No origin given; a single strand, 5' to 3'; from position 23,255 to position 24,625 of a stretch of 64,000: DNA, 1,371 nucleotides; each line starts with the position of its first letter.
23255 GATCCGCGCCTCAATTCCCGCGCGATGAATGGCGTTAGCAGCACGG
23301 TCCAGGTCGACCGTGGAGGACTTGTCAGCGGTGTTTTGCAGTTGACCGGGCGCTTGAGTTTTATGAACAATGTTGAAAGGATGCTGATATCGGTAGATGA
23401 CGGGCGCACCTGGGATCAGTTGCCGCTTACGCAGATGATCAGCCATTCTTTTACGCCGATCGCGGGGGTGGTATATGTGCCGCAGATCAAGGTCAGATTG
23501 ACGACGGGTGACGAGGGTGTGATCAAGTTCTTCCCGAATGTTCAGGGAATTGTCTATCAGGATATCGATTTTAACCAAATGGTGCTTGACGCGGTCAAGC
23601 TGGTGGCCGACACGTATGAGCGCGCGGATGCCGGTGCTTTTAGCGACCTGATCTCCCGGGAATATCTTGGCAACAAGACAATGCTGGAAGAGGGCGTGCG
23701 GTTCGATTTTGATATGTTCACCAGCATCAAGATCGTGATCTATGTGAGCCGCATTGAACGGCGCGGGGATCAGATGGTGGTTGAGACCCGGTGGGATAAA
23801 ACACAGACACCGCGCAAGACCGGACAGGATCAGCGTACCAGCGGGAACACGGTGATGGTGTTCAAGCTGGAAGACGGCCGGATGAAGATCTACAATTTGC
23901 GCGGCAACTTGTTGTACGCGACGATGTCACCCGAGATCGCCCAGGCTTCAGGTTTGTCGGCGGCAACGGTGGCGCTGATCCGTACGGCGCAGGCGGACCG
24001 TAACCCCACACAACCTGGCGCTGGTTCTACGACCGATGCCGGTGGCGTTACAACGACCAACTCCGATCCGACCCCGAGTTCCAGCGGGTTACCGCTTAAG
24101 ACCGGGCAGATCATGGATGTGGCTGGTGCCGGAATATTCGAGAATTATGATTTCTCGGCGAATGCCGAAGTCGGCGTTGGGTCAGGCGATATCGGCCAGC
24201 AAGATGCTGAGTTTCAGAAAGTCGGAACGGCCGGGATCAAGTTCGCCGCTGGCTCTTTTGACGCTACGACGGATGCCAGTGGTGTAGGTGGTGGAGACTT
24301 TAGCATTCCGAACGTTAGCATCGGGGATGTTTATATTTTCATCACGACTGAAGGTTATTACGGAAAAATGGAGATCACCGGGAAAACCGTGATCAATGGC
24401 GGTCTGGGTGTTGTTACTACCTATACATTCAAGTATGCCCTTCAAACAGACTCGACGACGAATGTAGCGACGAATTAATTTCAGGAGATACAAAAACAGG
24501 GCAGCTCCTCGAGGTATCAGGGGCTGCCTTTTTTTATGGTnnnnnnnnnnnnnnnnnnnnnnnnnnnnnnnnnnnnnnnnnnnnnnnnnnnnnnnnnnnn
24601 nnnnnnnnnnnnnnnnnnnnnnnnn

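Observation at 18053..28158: Beta-barrel + small secreted module protein + two giant paralogous secreted proteins: candidate undescribed envelope or surface system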

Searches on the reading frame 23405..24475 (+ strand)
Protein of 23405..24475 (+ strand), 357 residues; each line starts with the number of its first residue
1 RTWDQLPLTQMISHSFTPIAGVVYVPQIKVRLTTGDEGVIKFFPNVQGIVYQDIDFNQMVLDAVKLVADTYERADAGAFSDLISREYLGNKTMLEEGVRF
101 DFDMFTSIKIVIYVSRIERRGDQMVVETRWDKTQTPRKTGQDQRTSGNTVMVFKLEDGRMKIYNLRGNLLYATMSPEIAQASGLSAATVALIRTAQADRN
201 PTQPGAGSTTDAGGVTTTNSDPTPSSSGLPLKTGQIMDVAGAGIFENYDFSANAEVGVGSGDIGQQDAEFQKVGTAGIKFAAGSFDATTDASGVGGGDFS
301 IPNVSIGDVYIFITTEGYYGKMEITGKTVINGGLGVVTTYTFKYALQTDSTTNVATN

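Call 48: find_homologous_proteins(query=A4, max_evalue=0.00001)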
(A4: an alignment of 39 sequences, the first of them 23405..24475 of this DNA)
Query A4 (39 sequences) (357 aa, profile of the alignment): 26 proteins with E <= 0.00001 among 8000 candidates.
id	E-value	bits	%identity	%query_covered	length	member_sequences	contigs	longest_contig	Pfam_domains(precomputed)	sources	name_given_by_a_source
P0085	1.7e-142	493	44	99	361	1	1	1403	-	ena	-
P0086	3.9e-142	492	47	100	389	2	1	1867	-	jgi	-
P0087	7.3e-137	474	44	100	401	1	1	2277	-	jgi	jgi:hypothetical protein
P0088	8.7e-133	461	48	100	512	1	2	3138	-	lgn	-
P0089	5.0e-132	459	49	99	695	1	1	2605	-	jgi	jgi:hypothetical protein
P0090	5.5e-132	458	42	99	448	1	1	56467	-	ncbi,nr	ncbi:MAG: hypothetical protein HQL30_08490 [Candidatus Omnitrophica bacterium]|nr:hypothetical prote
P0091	1.2e-130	454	46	100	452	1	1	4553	-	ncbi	-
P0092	6.8e-130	452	50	100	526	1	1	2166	-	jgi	-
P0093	9.3e-129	448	53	61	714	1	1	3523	-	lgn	-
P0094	7.7e-127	442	48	100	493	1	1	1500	-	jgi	-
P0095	1.6e-124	434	45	100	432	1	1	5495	-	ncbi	-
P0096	1.6e-122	427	44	82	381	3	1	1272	-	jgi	jgi:hypothetical protein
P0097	3.7e-121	423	40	97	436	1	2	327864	-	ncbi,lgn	ncbi:MAG: hypothetical protein WCI77_02045 [Candidatus Omnitrophota bacterium]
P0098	4.9e-121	422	50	61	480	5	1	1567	-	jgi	jgi:hypothetical protein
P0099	8.3e-119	415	42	99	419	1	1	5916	-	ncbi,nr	ncbi:MAG: hypothetical protein PHQ52_06490, partial [Candidatus Omnitrophica bacterium]|nr:hypotheti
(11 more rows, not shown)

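Call 54: search_solved_structures(query=A4, max_evalue=10)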
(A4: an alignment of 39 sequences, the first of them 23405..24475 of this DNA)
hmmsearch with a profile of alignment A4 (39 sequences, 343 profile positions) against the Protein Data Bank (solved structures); distinct sequences matched with E-value up to 10: 4.
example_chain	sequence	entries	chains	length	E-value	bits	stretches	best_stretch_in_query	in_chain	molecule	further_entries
8b6a_A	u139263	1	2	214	9.2e-05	25.2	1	295-340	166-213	Conserved hypothetical lipoprotein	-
6eu8_A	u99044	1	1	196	0.0013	21.4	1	293-333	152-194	Putative heme binding protein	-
8vd8_B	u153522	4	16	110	0.21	14.2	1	23-87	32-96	Connector | Head-tail connector protein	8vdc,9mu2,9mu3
3soy_A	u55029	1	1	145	1.1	11.8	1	117-150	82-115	NTF2-like superfamily protein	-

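Call 55: search_protein_families(library=pfam, alignment_id=A4, max_evalue=0.1)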
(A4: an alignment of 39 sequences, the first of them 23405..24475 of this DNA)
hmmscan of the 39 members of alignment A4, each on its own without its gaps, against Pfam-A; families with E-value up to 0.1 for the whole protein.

A. member 1, window:23405-24475:+ (357 aa): 0 families

B. families by the number of members that match (of 39 scanned): 13 families
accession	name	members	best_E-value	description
PF10342.15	Kre9_KNH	4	0.0001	Kre9/KNH-like N-terminal Ig-like domain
PF13474.12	SnoaL_3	3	0.011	SnoaL-like domain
PF14064.11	HmuY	3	0.016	HmuY protein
PF14610.12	Psg1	2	0.02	Ykl077w/Psg1 (Pma1 Stabilization in Golgi)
PF12680.13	SnoaL_2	2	0.056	SnoaL-like domain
PF17957.7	Big_7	1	0.00061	Bacterial Ig domain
PF13577.12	SnoaL_4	1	0.034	SnoaL-like domain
PF14173.11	ComGG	1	0.047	ComG operon protein 7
PF05706.17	CDKN3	1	0.051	Cyclin-dependent kinase inhibitor 3 (CDKN3)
PF21881.2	STIV_penton_2nd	1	0.052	A223 penton protein second domain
PF07218.16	RAP1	1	0.073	Rhoptry-associated protein 1 (RAP-1)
PF18079.6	AglB_L1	1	0.092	Archaeal glycosylation protein B long peripheral domain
PF11739.14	YdbH-like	1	0.098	Intermembrane phospholipid transport protein YdbH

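Call 56: search_solved_structures(query=A4, max_evalue=0.01, show_alignments=2)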
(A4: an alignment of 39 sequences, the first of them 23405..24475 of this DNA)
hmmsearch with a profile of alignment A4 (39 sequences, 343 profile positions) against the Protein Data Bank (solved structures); distinct sequences matched with E-value up to 0.01: 2.
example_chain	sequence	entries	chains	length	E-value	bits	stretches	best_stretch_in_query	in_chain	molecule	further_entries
8b6a_A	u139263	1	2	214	9.2e-05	25.2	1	295-340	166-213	Conserved hypothetical lipoprotein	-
6eu8_A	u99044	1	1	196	0.0013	21.4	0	293-333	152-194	Putative heme binding protein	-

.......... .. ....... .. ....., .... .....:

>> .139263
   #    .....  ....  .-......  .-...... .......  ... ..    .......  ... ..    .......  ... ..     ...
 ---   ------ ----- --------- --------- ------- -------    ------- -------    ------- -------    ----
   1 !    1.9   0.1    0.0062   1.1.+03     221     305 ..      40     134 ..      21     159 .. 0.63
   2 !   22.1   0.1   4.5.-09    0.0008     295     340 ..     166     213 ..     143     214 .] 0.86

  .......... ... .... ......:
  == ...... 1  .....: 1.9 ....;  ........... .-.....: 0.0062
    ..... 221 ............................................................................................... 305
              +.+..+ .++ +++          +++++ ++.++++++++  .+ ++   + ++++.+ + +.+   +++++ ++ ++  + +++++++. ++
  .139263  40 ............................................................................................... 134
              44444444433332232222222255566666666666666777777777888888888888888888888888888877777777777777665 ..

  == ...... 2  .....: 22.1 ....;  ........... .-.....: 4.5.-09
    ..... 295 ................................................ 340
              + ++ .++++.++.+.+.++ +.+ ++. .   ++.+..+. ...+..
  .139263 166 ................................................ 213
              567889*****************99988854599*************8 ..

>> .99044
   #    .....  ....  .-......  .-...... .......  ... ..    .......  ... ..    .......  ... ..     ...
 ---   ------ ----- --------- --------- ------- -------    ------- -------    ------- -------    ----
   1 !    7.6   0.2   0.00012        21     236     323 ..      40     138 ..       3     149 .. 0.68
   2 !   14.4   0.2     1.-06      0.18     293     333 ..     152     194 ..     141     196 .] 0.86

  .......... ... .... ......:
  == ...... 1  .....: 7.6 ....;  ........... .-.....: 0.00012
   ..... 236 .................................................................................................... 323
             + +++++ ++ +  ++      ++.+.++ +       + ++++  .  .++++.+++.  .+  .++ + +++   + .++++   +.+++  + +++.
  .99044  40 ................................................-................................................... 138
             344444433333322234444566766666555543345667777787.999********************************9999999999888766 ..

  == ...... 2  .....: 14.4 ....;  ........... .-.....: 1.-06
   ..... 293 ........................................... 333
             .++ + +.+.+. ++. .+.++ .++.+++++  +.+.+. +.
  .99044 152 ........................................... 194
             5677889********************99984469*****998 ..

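Call 61: search_protein_representatives(protein=window:23405-24475:+)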
Query: 357 residues. Proteins with E-value up to 0.001 (for the whole library): 275; up to 1e-10: 102; up to 1e-30: 83. The best 150 are listed.
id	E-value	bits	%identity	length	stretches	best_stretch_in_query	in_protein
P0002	1.0e-110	386.4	58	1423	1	1-351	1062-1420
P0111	8.3e-94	330.8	53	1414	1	1-353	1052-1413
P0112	6.7e-91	321.3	50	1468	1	1-356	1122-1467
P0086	9.2e-91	320.8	48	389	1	1-356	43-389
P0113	7.3e-90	317.9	49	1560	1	2-356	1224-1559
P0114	8.4e-90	317.7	50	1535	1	2-356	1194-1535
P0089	1.2e-89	317.2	52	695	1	2-356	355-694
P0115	2.0e-89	316.5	49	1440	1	1-357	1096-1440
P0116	5.5e-89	315.0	49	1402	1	2-356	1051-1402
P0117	8.7e-89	314.3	49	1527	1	1-355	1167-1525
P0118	1.1e-88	314.0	48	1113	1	1-354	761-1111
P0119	1.2e-88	313.9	49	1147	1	1-356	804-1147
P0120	1.4e-88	313.7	49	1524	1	1-356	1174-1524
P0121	1.5e-88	313.6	49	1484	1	1-356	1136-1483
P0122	1.7e-87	310.1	49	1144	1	2-356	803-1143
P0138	1.2e-77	277.7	45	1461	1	1-355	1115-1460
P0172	4.9e-25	104.8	31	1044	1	1-228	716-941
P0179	9.5e-16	74.2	25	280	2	54-207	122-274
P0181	3.2e-14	69.2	26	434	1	2-349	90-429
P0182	1.3e-13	67.3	27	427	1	13-353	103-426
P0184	1.0e-12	64.3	24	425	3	54-188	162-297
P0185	2.4e-12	63.0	26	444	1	2-311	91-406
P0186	4.9e-12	62.0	28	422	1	14-326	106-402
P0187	5.1e-12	62.0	27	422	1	2-354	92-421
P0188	2.1e-11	60.0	32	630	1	44-354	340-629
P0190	5.2e-11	58.7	24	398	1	13-244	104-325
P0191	1.3e-10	57.3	25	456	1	13-332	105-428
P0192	1.5e-10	57.1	27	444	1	11-325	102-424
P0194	2.2e-10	56.6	24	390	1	2-192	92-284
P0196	4.4e-10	55.6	24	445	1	13-353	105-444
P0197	1.1e-09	54.3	24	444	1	2-356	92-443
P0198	1.2e-09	54.2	27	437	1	3-214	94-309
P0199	1.3e-09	54.0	28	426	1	2-177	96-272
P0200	1.5e-09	53.9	25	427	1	13-216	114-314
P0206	4.0e-09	52.5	26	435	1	11-207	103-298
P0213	1.6e-08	50.5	31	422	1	59-353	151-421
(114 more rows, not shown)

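Call 62: list_cluster_members(proteins=[P0181, P0182, P0185, P0187, P0191, P0196, P0188, P0172, P0179, P0184])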
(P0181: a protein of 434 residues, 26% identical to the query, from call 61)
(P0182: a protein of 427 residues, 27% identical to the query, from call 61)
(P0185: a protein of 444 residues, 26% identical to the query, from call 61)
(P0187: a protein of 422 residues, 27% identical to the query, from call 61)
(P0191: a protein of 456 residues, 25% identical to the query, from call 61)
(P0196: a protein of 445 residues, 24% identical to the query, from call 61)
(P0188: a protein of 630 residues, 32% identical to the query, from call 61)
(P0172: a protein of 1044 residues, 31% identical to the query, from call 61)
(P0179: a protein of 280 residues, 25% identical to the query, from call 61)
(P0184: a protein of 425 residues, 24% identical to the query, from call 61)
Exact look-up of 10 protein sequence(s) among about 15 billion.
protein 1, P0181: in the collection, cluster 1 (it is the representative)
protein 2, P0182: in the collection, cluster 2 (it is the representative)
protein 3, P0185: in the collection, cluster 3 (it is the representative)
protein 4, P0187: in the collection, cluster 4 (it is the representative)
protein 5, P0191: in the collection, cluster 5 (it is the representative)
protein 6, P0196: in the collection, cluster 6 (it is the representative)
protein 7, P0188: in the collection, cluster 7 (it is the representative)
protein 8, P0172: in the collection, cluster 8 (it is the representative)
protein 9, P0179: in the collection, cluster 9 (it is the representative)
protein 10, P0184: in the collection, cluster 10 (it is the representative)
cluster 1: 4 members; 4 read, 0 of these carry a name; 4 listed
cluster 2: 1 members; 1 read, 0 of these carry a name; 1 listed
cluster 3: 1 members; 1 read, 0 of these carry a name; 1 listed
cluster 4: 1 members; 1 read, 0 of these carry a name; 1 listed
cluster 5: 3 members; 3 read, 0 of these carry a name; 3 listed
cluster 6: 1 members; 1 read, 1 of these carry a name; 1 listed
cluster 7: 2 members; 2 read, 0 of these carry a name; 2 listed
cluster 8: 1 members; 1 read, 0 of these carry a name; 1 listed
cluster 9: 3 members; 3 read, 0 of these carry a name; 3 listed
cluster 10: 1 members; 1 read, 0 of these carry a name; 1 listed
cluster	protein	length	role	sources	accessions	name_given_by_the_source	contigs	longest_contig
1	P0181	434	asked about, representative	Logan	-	-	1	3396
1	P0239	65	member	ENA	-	-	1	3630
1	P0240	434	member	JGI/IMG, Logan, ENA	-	-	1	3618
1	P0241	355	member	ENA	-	-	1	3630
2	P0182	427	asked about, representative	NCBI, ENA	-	-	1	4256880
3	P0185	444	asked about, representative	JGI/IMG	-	-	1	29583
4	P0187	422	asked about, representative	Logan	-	-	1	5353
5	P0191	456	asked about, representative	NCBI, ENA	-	-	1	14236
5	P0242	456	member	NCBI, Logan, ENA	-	-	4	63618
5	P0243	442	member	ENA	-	-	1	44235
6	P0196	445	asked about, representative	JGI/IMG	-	hypothetical protein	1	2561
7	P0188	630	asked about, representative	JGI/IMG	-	-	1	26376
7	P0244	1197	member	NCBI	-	-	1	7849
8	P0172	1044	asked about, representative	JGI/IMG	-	-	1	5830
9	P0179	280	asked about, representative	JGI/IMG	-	-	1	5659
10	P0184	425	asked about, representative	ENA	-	-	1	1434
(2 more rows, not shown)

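Call 63: find_encoding_contigs(protein=P0182, flank=10000, max_places=2)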
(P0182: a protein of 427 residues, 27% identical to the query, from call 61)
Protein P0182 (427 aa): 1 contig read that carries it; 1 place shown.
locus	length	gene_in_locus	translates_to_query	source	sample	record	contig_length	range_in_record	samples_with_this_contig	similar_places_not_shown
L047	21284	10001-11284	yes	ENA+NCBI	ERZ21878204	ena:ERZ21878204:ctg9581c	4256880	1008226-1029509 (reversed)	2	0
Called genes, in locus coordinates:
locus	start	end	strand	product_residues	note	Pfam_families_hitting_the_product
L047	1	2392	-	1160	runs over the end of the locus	PF22590:Cas3-like_C_2 (faint), PF17757:UvrB_inter, PF21132:MFD_D3 (weak), PF02559:CarD_TRCF_RID, PF00270:DEAD, PF04851:ResIII, PF00271:Helicase_C, PF03461:TRCF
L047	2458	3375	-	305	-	PF02445:NadA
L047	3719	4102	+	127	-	PF02416:TatA_B_E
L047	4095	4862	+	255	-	PF00902:TatC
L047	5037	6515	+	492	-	PF00672:HAMP, PF00512:HisKA, PF02518:HATPase_c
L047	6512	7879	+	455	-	PF00072:Response_reg, PF00158:Sigma54_activat, PF14532:Sigma54_activ_2, PF07728:AAA_5 (weak), PF00004:AAA (weak), PF25601:AAA_lid_14, PF02954:HTH_8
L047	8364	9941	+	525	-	-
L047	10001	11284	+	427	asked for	-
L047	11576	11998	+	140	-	PF00072:Response_reg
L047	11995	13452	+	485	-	PF00089:Trypsin, PF13365:Trypsin_2, PF00595:PDZ, PF13180:PDZ_2, PF14685:PDZ_Tricorn (faint), PF17820:PDZ_6, PF00595:PDZ (weak), PF17820:PDZ_6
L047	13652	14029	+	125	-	-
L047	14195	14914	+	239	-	-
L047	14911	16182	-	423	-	PF06097:DUF945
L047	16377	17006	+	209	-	PF25182:NonGDSL, PF00657:Lipase_GDSL, PF04311:DUF459 (faint), PF13472:Lipase_GDSL_2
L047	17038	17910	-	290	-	PF00849:PseudoU_synth_2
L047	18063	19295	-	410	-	PF00083:Sugar_tr, PF07690:MFS_1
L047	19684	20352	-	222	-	PF12801:Fer4_5, PF00037:Fer4 (faint), PF13237:Fer4_10 (weak), PF13187:Fer4_9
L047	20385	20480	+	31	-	-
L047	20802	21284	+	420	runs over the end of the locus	PF13433:Peripla_BP_5 (weak), PF13458:Peripla_BP_6, PF01094:ANF_receptor, PF13433:Peripla_BP_5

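Call 66: list_cluster_members(proteins=[L047:2458-3375:-, L047:4095-4862:+, L047:11995-13452:+, L047:8364-9941:+])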
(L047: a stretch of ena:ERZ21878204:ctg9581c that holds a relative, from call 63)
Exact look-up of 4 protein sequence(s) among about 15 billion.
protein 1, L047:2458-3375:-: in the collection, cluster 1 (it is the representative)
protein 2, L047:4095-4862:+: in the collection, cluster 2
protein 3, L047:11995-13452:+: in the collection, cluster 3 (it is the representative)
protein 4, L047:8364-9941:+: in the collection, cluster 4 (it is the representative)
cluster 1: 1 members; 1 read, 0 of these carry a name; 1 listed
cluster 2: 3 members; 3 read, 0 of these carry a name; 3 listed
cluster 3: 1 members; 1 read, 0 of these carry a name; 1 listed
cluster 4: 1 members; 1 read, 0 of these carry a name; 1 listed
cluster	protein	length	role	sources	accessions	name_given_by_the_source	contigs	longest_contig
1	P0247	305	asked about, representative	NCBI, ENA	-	-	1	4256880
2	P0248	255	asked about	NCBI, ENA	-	-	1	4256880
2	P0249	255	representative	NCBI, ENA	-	-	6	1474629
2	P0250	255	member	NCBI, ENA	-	-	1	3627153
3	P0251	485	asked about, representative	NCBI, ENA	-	-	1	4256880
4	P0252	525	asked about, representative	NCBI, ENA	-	-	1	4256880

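Call 67: find_encoding_contigs(protein=P0242, flank=10000, max_places=2)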
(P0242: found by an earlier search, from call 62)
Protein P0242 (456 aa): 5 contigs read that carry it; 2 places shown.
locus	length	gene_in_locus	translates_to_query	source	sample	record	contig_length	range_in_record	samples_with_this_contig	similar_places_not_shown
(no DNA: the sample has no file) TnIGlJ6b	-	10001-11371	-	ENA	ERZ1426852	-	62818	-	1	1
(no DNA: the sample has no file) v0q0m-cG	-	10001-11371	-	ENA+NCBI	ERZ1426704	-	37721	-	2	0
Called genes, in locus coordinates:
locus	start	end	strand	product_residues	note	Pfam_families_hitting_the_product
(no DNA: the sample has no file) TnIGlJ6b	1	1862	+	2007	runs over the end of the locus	PF22973:GWD1_pHisD, PF01326:PPDK_N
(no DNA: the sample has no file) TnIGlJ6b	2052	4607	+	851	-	-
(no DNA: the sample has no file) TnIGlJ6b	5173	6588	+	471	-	PF02310:B12-binding (weak), PF04055:Radical_SAM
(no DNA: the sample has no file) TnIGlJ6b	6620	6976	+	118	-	PF01253:SUI1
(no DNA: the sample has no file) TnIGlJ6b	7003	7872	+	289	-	PF04055:Radical_SAM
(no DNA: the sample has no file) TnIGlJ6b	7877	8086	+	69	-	PF09905:VF530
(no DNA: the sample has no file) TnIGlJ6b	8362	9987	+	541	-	-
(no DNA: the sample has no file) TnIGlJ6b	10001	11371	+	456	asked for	-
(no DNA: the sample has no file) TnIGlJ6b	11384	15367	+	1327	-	-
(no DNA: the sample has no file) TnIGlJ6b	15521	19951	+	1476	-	-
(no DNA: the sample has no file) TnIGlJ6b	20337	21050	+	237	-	-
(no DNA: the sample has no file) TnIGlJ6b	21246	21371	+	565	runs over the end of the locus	-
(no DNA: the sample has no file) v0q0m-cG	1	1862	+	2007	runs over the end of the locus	PF22973:GWD1_pHisD, PF01326:PPDK_N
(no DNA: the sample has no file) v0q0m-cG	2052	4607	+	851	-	-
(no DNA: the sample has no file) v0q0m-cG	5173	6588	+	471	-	PF02310:B12-binding (weak), PF04055:Radical_SAM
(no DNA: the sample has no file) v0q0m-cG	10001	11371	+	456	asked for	-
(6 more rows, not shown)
